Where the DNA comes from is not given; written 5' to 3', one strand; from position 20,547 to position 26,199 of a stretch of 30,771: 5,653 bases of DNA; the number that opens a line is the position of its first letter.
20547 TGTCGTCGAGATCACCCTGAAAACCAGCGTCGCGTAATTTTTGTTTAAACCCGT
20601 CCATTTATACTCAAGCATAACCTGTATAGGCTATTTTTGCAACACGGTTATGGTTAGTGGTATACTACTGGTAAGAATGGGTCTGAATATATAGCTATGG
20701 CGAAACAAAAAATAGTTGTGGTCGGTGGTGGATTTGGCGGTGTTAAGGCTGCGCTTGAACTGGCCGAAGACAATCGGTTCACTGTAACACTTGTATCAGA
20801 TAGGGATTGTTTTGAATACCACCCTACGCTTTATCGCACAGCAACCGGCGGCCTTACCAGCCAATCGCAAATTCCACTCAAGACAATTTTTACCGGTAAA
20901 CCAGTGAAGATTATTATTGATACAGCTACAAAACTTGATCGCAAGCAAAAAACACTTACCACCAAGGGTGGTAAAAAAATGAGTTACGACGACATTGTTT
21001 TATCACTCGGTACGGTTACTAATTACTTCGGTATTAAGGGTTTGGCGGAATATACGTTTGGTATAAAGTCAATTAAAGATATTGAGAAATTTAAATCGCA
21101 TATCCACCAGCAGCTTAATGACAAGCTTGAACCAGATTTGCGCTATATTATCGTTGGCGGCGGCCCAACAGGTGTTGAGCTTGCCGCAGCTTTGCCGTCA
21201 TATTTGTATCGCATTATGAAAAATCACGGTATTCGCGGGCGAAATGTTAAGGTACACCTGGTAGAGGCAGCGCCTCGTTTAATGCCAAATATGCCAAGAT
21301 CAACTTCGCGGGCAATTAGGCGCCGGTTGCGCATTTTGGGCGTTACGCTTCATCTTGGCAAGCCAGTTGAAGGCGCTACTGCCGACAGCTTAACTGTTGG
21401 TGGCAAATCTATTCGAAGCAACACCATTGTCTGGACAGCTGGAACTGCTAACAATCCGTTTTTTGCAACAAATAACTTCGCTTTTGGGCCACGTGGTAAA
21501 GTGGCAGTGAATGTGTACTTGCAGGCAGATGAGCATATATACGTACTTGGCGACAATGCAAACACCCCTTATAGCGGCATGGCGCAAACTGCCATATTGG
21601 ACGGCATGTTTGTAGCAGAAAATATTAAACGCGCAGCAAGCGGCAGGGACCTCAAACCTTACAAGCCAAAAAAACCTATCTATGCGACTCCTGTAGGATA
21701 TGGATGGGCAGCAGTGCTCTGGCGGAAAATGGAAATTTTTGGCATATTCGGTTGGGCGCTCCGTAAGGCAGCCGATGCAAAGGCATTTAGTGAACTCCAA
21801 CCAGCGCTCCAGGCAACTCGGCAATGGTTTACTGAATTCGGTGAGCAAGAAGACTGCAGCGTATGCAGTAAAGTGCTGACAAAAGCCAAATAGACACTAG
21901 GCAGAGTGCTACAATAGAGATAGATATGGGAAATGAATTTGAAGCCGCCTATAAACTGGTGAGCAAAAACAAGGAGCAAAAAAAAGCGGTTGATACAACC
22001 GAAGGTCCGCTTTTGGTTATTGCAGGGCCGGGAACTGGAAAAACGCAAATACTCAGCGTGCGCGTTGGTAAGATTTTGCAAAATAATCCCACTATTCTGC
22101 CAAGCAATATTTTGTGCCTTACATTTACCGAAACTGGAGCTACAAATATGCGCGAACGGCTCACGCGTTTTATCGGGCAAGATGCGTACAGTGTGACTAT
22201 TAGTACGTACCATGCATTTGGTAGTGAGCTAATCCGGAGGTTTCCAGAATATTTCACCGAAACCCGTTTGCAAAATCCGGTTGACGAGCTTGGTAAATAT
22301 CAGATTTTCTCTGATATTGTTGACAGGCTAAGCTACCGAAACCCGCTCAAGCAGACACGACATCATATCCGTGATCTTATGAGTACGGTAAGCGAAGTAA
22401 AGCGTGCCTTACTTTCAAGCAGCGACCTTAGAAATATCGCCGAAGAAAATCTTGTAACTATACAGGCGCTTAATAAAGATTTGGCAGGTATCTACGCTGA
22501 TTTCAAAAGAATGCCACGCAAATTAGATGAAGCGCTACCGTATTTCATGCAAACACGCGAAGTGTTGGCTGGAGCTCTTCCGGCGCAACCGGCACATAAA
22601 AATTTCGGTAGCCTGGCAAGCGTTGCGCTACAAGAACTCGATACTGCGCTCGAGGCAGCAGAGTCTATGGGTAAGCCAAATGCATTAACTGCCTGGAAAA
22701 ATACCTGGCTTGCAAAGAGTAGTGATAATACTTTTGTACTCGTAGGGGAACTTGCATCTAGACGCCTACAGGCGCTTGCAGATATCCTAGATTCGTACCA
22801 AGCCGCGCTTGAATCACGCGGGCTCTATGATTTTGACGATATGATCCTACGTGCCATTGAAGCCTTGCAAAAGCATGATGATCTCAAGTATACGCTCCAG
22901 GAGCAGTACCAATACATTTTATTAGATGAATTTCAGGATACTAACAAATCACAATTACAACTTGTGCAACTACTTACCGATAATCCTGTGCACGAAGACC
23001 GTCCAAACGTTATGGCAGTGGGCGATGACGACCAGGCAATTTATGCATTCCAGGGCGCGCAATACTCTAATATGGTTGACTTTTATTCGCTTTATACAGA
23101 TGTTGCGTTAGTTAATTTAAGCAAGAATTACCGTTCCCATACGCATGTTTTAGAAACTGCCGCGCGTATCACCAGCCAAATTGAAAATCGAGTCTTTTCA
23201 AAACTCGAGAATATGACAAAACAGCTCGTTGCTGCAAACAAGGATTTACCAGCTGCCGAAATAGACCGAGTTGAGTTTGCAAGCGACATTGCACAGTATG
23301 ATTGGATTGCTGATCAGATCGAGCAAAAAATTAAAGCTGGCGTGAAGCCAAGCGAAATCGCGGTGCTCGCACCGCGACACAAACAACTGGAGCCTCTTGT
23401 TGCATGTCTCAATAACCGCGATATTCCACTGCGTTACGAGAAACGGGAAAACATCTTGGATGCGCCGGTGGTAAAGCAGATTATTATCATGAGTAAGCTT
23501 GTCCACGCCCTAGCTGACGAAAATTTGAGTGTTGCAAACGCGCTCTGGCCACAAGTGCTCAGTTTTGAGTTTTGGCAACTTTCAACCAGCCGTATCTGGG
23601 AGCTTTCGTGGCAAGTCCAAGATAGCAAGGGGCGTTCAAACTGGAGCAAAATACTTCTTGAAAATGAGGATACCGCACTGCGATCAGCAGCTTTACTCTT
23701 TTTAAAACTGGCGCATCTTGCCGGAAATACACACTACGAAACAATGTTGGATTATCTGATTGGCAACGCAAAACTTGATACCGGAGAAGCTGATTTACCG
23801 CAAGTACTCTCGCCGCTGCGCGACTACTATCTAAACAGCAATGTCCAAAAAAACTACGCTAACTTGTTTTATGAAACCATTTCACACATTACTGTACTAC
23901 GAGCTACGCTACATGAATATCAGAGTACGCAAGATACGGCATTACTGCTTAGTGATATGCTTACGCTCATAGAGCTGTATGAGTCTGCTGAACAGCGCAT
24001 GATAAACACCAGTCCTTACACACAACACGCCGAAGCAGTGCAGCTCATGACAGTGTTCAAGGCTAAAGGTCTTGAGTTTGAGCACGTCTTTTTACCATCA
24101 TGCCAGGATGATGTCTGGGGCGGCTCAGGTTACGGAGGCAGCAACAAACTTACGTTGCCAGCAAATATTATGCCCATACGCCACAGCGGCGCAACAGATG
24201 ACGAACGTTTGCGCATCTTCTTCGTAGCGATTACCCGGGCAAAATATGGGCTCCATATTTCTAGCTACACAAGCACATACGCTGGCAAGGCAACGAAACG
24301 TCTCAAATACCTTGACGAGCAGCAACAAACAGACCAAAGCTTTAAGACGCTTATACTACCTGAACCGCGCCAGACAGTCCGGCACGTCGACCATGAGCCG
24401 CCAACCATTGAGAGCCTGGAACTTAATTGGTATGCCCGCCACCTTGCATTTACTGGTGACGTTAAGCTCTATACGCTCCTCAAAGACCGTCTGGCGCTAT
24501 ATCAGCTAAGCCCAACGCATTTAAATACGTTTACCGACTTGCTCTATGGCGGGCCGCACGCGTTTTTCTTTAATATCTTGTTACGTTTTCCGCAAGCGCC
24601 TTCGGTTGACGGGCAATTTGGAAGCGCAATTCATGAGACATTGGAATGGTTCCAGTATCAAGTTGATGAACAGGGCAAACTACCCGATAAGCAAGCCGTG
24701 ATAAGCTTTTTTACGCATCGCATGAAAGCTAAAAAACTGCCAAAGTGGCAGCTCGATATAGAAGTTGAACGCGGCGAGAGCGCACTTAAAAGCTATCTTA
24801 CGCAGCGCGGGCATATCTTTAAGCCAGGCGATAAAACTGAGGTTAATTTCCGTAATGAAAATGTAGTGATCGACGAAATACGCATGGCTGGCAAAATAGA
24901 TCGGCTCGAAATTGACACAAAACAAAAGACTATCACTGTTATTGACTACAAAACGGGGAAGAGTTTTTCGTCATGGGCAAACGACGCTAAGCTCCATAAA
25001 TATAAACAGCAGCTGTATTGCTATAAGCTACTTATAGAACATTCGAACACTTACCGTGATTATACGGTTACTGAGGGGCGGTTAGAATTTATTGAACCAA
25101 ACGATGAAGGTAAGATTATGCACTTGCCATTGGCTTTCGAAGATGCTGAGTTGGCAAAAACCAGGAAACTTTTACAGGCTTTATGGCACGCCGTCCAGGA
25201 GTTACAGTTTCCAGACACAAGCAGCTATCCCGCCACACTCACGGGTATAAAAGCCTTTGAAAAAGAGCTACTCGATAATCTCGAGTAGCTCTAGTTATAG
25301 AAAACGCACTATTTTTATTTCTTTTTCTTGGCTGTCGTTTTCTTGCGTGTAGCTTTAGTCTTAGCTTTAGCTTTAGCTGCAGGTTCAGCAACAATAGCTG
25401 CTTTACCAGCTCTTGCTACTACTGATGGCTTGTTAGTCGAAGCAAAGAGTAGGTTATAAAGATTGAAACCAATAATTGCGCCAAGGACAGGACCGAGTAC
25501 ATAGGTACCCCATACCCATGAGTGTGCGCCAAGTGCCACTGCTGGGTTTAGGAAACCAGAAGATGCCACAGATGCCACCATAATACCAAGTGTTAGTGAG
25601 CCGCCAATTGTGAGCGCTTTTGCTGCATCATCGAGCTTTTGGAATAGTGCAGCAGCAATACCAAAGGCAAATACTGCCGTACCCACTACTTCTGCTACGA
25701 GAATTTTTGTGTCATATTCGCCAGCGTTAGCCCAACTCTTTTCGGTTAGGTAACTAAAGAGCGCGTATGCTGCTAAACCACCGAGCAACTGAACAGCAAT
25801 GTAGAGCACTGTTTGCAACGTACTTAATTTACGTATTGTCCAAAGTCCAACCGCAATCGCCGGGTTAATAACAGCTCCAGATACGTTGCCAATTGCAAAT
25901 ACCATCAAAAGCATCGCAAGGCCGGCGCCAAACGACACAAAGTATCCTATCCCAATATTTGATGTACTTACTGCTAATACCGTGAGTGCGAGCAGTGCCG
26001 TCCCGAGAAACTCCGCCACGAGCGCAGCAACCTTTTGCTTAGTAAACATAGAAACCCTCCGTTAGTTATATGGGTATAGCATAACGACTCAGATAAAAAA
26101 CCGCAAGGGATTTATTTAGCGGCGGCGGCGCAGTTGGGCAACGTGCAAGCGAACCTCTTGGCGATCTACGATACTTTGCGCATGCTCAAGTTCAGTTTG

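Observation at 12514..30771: Minimal aerobic respiratory and energy cluster in a probable CPR bacterium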

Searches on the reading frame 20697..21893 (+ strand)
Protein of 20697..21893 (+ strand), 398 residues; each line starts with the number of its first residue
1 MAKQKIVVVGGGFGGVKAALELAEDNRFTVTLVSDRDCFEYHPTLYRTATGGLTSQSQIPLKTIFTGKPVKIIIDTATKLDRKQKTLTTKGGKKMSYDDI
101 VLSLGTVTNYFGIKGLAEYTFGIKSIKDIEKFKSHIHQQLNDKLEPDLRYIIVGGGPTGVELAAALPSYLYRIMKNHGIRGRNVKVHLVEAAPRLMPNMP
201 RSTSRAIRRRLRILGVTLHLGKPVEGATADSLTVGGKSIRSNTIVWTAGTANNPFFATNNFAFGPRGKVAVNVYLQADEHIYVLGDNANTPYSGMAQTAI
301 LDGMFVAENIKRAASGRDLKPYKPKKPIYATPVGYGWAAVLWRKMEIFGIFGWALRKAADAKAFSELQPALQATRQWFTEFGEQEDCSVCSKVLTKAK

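Call 4: search_protein_families(library=pfam, proteins=[window:20697-21893:+])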
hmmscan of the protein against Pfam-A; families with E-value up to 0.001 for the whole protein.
window:20697-21893:+ (398 aa): 7 families
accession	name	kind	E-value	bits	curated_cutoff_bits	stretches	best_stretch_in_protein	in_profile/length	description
PF07992.20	Pyr_redox_2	-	9e-44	150.5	26.1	1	5-300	2-288/291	Pyridine nucleotide-disulphide oxidoreductase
PF00070.33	Pyr_redox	-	4.3e-15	56.4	22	1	150-231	2-70/82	Pyridine nucleotide-disulphide oxidoreductase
PF13454.12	NAD_binding_9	-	3.4e-08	34.1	21.8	0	151-203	1-43/155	FAD-NAD(P)-binding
PF01266.30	DAO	-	4.6e-07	30.1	27.9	0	5-36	1-31/353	FAD dependent oxidoreductase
PF13738.12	Pyr_redox_3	-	1.1e-05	25.3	30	0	2-109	163-270/305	Pyridine nucleotide-disulphide oxidoreductase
PF13450.12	NAD_binding_8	-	4.6e-05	24.1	21.9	0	8-36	1-28/68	NAD(P)-binding Rossmann-like domain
PF01134.28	GIDA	-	0.00013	21.6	22.1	0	5-34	1-30/391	Glucose inhibited division protein A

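Call 7: search_protein_families(library=ncbifam, proteins=[window:20697-21893:+])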
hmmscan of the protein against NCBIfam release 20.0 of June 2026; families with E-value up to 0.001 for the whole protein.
window:20697-21893:+ (398 aa): 21 families
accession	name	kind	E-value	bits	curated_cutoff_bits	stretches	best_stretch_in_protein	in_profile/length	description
TIGR03169.1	Nterm_to_SelD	hypoth_equivalog_domain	2.2e-37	129.3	310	1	7-360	3-358/365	pyridine nucleotide-disulfide oxidoreductase family protein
TIGR02374.1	nitri_red_nirB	equivalog_domain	1.1e-17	63.8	578.35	1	6-289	1-279/794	nitrite reductase large subunit NirB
NF042949.2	3PPDioc_HcaD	equivalog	4.2e-17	62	450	1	4-290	2-278/386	3-phenylpropionate/cinnamic acid dioxygenase ferredoxin--NAD(+) reductase subunit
TIGR01350.1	lipoamide_DH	equivalog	2.9e-16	59.2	408.8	1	61-314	95-333/461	dihydrolipoyl dehydrogenase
NF011565.0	PRK14989.1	subfamily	8.6e-14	50.5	883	1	1-289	1-284/847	nitrite reductase large subunit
TIGR04369.1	fusion_not_SelD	hypoth_equivalog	8.8e-14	50.6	700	1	56-392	54-360/701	oxidoreductase/SelD-related fusion protein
NF049943.1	SQR_III_seleno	exception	5.2e-13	48.6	525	1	4-119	1-119/406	type III sulfide quinone reductase, selenoprotein subtype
NF003437.0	PRK04965.1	equivalog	5.4e-13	48.7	392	1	4-310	3-299/378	NADH:flavorubredoxin reductase NorW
TIGR03385.1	CoA_CoA_reduc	equivalog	1.8e-12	46.8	578.8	1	5-292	1-287/439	CoA-disulfide reductase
NF007286.0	PRK09754.1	equivalog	1.9e-09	36.8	447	1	1-288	1-277/400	phenylpropionate dioxygenase ferredoxin reductase subunit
NF003585.0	PRK05249.1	equivalog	6e-09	35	465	1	151-331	180-352/464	Si-specific NAD(P)(+) transhydrogenase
NF046103.1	NOXase_Strep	equivalog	1.5e-08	34.1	600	1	64-294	64-295/442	H2O-forming NADH oxidase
TIGR02053.1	MerA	equivalog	7.5e-08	31.8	454.45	1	83-311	115-329/465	mercury(II) reductase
NF010037.0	PRK13512.1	equivalog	8.5e-07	28.2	394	1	89-300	98-291/438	CoA-disulfide reductase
NF004945.0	PRK06292.2-3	equivalog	3.2e-06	26.3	494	1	66-331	102-346/457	dihydrolipoyl dehydrogenase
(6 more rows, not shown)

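Call 26: search_solved_structures(query=window:20697-21893:+, max_evalue=0.00001)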
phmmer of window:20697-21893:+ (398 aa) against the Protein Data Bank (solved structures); distinct sequences matched with E-value up to 0.00001: 34.
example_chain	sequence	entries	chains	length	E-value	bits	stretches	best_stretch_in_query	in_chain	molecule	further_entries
9pxk_C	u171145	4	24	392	2.8e-42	148.2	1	4-326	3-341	NADH dehydrogenase-like protein YjlD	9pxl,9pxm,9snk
5kmq_A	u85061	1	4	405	6.3e-41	143.8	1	1-350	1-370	FAD-dependent pyridine nucleotide-disulfide oxidoreductase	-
4nwz_A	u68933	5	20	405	6.4e-41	143.8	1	1-350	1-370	FAD-dependent pyridine nucleotide-disulfide oxidoreductase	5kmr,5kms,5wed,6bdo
5kmp_A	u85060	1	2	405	2e-40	142.1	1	1-350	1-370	FAD-dependent pyridine nucleotide-disulfide oxidoreductase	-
9mqy_A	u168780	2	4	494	1.1e-29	106.7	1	3-325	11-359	NADH:ubiquinone reductase (non-electrogenic)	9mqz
5na1_A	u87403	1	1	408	1.4e-26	96.6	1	3-322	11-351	NADH dehydrogenase-like protein SAOUHSC_00878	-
5na4_A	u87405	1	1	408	6.9e-26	94.3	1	3-322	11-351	NADH dehydrogenase-like protein SAOUHSC_00878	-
4g9k_A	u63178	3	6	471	5.7e-18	68.2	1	94-314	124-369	Rotenone-insensitive NADH-ubiquinone oxidoreductase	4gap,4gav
5yjw_A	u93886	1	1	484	6.3e-18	68.1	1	94-314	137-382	Rotenone-insensitive NADH-ubiquinone oxidoreductase, mitochondrial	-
5yjy_A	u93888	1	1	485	6.4e-18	68.1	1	94-314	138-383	Rotenone-insensitive NADH-ubiquinone oxidoreductase, mitochondrial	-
5yjx_A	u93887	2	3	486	6.4e-18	68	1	94-314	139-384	Rotenone-insensitive NADH-ubiquinone oxidoreductase, mitochondrial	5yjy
4g6g_A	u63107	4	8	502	7.3e-18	67.9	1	94-314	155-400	Rotenone-insensitive NADH-ubiquinone oxidoreductase, mitochondrial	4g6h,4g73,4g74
5jwa_A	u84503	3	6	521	5.5e-15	58.4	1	3-292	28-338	NADH dehydrogenase, putative | Type II NADH:ubiquinone oxidoreductase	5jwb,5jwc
7xpi_A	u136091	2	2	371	1.2e-12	50.7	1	5-330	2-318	Apoptosis inducing factor mitochondria associated 2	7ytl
9qrt_A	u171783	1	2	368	8.1e-12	48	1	6-334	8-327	FSP1 (tetrapod ancestor; L323A mutant) bound to FAD and NAD+ and compound 2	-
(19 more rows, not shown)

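Call 49: search_solved_structures(query=window:20697-21893:+, max_evalue=1e-35, show_alignments=2)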
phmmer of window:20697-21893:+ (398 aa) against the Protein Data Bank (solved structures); distinct sequences matched with E-value up to 1e-35: 4.
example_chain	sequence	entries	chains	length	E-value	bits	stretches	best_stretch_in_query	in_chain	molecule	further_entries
9pxk_C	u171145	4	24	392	2.8e-42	148.2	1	4-326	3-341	NADH dehydrogenase-like protein YjlD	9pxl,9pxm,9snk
5kmq_A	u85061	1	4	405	6.3e-41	143.8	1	1-350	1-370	FAD-dependent pyridine nucleotide-disulfide oxidoreductase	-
4nwz_A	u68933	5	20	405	6.4e-41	143.8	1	1-350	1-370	FAD-dependent pyridine nucleotide-disulfide oxidoreductase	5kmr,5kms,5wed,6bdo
5kmp_A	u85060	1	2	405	2e-40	142.1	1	1-350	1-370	FAD-dependent pyridine nucleotide-disulfide oxidoreductase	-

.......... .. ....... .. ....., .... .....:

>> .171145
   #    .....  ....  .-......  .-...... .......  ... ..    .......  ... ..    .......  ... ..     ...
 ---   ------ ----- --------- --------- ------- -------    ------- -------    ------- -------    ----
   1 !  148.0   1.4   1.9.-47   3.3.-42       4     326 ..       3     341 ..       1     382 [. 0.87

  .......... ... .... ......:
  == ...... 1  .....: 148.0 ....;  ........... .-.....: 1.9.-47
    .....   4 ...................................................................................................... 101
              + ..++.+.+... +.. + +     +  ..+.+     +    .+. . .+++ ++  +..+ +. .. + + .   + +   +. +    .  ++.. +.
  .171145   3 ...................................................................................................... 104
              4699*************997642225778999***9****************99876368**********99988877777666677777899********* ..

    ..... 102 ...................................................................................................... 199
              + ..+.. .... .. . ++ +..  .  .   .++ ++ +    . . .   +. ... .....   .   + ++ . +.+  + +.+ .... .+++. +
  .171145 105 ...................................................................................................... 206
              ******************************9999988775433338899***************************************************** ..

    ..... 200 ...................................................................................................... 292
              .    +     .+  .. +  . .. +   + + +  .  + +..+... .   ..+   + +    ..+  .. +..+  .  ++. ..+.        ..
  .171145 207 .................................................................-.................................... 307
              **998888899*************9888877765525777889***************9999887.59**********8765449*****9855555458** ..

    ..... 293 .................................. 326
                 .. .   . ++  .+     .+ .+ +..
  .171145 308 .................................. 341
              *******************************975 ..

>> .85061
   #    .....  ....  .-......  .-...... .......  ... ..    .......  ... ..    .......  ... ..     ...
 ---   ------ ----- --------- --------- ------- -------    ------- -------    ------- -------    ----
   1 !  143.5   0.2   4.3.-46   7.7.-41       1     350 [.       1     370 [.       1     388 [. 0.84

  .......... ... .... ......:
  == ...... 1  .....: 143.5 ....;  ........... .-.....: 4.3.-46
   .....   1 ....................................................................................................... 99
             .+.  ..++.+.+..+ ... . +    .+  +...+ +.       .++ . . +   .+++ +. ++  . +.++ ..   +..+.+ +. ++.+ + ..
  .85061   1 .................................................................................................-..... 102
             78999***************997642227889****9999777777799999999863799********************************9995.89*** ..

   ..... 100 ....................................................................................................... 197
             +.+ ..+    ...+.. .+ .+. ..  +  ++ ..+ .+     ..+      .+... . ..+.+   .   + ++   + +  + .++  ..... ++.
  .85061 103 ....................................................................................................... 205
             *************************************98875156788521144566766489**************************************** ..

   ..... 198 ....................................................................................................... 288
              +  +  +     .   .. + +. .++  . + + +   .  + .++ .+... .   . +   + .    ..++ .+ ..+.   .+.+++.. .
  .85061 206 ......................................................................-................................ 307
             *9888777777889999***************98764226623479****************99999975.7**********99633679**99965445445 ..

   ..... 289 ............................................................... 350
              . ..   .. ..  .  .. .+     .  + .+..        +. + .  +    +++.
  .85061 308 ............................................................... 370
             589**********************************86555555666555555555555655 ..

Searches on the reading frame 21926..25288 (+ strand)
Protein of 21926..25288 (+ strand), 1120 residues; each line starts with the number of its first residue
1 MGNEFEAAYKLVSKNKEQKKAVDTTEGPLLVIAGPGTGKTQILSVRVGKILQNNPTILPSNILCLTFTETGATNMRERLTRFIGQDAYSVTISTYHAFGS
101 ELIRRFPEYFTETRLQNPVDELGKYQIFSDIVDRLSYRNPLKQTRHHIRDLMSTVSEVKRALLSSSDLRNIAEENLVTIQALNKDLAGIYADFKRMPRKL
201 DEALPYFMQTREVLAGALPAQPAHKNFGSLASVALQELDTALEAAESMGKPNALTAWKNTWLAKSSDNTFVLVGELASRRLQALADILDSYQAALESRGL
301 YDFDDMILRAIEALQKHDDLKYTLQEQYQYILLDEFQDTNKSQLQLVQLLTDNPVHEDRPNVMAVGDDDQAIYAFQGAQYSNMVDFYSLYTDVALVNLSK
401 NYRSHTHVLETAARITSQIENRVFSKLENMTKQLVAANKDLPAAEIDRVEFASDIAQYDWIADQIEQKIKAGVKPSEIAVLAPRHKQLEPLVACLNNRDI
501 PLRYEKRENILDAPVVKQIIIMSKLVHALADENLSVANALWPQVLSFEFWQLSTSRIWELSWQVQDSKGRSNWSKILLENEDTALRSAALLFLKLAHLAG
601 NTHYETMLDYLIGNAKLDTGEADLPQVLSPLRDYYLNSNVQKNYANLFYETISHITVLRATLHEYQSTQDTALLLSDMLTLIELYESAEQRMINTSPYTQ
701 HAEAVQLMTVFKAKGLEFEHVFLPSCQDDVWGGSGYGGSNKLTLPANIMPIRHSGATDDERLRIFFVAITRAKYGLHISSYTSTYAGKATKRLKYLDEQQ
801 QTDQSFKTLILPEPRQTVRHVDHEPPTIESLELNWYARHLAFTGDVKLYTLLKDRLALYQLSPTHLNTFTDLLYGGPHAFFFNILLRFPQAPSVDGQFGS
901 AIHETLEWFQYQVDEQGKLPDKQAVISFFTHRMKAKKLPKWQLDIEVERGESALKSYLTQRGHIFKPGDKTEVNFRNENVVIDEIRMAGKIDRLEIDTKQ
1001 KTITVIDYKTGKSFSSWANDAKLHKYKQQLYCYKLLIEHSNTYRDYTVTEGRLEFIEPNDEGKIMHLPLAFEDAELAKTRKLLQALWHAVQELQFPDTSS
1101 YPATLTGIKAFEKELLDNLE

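Call 4: search_protein_families(library=pfam, proteins=[window:21926-25288:+])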
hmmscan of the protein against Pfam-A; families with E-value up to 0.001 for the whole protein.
window:21926-25288:+ (1120 aa): 6 families
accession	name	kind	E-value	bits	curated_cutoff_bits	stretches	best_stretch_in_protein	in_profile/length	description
PF00580.27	UvrD-helicase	-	2e-58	198.7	23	1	15-388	2-268/271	UvrD/REP helicase N-terminal domain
PF13361.12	UvrD_C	-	1e-24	88.1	25.6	2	650-781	236-348/350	UvrD-like helicase C-terminal domain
PF13245.12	AAA_19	-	6.8e-22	78.5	25.1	1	18-375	1-133/134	AAA domain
PF12705.13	PDDEXK_1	-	9.7e-19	68.7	22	1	860-1097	1-231/247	PD-(D/E)XK nuclease superfamily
PF13538.12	UvrD_C_2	-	6.9e-07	29.5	27.4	0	707-724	4-23/52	UvrD-like helicase C-terminal domain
PF13604.12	AAA_30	-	6.8e-05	23.1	27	0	15-78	3-65/191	AAA domain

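Call 7: search_protein_families(library=ncbifam, proteins=[window:21926-25288:+])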
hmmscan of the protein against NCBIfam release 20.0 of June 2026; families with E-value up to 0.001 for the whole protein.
window:21926-25288:+ (1120 aa): 14 families
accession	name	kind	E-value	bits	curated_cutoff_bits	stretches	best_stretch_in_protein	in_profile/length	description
TIGR01073.1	pcrA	equivalog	6.9e-71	239.6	911.2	3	282-484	164-353/725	DNA helicase PcrA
TIGR01074.1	rep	equivalog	5.4e-63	213.3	951.45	3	254-532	138-398/668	DNA helicase Rep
NF008743.0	PRK11773.1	equivalog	7.3e-58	196.5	965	3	279-520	165-392/720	DNA helicase II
TIGR01075.1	uvrD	equivalog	1.4e-55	188.9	1144.45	3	277-503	158-370/715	DNA helicase II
NF008172.0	PRK10919.1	equivalog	2.3e-45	155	1168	2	254-440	139-320/673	DNA helicase Rep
NF008276.0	PRK11054.1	equivalog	2.7e-39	135.2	543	2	275-447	383-547/684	DNA helicase IV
TIGR02784.1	addA_alphas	equivalog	7.3e-39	133.9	860.75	3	280-432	340-509/1138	double-strand break repair helicase AddA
TIGR00609.1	recB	equivalog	9.2e-37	126.7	696.05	1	137-806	176-836/1175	exodeoxyribonuclease V subunit beta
NF010485.0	PRK13909.1-2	equivalog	2.5e-33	115.3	650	3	281-527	278-525/909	RecB-like helicase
TIGR02785.1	addA_Gpos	equivalog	2e-30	105.4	707.65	2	282-446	339-511/1234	helicase-exonuclease AddAB subunit AddA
NF010487.0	PRK13909.1-4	equivalog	3.5e-28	98.4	759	1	283-524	276-524/924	RecB-like helicase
NF010486.0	PRK13909.1-3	equivalog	2.6e-07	29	1109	0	317-409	320-416/921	RecB-like helicase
NF053713.1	helicas_STM2767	equivalog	5.4e-05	21.8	550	1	301-355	293-345/665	STM2767 family DEAD/DEAH box helicase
NF041254.1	motor_HelR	exception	0.00043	18.7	750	0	305-415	496-598/706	RNA polymerase recycling motor ATPase HelR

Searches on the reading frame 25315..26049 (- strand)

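Call 5: search_protein_families(library=pfam, proteins=[window:25315-26049:-])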
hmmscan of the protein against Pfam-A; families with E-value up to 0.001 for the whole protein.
window:25315-26049:- (244 aa): 1 family
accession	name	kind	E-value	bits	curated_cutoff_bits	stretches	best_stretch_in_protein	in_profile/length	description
PF00230.25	MIP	-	3.3e-21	76.6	25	1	5-198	6-222/222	Major intrinsic protein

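Call 7: search_protein_families(library=ncbifam, proteins=[window:25315-26049:-])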
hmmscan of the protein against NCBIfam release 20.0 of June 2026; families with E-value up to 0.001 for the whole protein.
window:25315-26049:- (244 aa): 3 families
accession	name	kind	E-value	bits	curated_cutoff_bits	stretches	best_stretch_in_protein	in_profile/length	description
TIGR00861.1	MIP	subfamily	6e-22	78.5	171.25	1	13-198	2-224/224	MIP family channel protein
NF003838.0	PRK05420.1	equivalog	2.4e-16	59.9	256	1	9-204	4-229/231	aquaporin Z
NF045553.1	AquGlycerPorinGla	equivalog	3e-05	23.4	400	1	10-95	9-102/290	aquaglyceroporin Gla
